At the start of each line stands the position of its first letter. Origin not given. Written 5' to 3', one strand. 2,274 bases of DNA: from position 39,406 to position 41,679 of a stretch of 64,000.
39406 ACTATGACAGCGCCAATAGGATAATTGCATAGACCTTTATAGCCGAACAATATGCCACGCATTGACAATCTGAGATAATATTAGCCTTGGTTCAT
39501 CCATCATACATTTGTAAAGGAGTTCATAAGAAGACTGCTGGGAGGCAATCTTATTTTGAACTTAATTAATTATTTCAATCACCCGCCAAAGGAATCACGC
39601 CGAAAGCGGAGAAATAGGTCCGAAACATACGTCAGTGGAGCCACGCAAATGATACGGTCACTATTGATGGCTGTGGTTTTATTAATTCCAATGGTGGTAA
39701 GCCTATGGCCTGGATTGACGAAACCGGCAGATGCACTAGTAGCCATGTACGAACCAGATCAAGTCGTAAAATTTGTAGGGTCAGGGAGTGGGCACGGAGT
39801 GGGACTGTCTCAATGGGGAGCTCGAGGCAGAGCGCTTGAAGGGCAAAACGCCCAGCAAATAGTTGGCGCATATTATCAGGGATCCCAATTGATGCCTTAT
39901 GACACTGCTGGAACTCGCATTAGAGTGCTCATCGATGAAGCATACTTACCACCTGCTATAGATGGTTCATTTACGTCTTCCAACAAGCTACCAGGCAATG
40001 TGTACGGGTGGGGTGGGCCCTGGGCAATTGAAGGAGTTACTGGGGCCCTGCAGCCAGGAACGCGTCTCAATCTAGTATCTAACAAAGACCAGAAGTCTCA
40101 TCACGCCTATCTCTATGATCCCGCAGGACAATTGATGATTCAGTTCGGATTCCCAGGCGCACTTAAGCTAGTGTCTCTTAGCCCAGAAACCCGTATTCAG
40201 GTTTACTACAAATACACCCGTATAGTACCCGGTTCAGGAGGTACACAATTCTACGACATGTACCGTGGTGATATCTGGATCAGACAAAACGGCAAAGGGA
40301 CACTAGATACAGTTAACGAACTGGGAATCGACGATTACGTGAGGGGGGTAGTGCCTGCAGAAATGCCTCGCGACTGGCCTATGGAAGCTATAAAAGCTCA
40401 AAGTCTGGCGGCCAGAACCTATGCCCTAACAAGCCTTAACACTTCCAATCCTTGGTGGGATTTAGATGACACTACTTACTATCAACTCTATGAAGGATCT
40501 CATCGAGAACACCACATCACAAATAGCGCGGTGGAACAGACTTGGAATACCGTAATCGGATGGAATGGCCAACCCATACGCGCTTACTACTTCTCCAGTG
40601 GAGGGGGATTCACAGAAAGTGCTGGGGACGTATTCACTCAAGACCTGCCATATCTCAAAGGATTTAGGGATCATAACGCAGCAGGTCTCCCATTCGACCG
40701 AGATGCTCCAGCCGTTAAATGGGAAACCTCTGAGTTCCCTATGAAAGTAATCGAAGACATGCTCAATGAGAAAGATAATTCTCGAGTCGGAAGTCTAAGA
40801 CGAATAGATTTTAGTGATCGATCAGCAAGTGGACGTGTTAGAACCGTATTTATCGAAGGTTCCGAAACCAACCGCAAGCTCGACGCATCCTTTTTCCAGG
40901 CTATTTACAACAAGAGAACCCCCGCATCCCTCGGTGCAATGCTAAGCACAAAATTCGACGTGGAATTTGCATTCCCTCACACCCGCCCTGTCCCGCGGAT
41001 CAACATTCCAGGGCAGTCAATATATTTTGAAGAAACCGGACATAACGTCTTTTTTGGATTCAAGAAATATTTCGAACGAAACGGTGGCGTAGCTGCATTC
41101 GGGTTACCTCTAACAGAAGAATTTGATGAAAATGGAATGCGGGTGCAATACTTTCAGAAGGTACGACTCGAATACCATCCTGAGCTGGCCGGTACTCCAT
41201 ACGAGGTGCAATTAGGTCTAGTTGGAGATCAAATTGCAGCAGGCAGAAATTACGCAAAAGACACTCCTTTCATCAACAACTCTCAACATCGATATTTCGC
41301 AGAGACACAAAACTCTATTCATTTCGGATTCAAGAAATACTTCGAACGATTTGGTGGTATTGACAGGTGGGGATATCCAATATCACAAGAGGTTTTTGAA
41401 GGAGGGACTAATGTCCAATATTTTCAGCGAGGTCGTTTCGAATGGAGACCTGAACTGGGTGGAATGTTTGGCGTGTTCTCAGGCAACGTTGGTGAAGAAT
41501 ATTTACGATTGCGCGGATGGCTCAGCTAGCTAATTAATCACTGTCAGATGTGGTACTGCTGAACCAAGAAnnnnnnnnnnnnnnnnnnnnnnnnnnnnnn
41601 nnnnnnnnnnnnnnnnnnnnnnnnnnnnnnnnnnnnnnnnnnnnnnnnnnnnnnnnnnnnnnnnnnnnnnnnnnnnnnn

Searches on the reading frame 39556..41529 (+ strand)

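Call 66: search_protein_families(library=pfam, proteins=[window:39556-41529:+], max_evalue=0.00001)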
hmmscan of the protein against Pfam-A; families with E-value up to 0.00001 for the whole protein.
window:39556-41529:+ (657 aa): 1 family
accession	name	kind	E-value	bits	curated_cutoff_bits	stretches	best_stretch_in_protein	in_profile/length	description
PF08486.15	SpoIID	-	6.3e-23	81.7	23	1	248-334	3-95/97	Stage II sporulation protein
